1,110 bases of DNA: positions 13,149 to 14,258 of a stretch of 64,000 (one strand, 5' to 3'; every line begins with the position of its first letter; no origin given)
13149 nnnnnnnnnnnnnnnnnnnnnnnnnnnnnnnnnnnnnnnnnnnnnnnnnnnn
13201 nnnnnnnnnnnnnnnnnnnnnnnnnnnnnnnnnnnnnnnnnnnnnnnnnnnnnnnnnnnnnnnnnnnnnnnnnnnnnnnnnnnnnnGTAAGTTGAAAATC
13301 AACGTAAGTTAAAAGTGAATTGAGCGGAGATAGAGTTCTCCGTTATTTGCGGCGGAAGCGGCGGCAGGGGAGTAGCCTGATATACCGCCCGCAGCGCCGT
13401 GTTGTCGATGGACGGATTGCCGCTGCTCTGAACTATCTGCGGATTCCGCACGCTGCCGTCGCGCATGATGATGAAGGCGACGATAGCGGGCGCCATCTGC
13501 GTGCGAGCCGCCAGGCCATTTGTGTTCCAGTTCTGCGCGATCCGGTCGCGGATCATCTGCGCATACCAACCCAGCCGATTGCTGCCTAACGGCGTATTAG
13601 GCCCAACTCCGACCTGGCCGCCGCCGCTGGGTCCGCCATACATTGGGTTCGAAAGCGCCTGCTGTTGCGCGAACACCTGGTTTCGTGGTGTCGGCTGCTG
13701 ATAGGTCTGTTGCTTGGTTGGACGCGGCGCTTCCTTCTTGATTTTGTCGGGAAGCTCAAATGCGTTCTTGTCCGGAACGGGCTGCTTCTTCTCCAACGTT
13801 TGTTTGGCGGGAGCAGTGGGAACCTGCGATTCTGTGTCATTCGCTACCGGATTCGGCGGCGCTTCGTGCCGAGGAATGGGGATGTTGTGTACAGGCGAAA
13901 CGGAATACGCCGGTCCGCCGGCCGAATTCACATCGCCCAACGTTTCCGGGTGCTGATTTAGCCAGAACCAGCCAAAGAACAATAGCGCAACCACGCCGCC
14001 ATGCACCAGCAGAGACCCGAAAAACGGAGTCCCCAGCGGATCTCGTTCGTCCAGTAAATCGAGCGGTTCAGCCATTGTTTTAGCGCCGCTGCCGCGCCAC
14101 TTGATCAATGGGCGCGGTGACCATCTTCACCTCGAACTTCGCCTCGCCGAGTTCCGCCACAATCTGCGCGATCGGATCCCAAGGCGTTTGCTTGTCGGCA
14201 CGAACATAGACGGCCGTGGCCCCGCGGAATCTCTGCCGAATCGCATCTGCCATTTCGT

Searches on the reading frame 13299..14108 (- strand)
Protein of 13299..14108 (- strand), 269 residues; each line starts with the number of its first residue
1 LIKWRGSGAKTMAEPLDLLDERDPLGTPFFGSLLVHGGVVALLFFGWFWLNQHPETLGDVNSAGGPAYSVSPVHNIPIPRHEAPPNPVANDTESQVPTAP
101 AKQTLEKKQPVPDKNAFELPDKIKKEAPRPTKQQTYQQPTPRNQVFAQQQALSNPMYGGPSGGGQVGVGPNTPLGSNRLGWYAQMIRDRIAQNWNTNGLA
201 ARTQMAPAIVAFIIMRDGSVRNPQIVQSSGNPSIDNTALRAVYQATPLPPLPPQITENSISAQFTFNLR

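Call 64: search_protein_families(library=pfam, proteins=[window:13299-14108:-], max_evalue=0.001)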
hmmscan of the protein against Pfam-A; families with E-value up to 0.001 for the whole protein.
window:13299-14108:- (269 aa): 2 families
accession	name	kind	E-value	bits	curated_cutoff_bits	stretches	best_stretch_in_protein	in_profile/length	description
PF13103.11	TonB_2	-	5.2e-15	55.8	22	1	181-266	3-85/85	TonB C terminal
PF03544.19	TonB_C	-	3.2e-08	34.3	24.6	1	207-268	17-79/79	Gram-negative bacterial TonB protein C-terminal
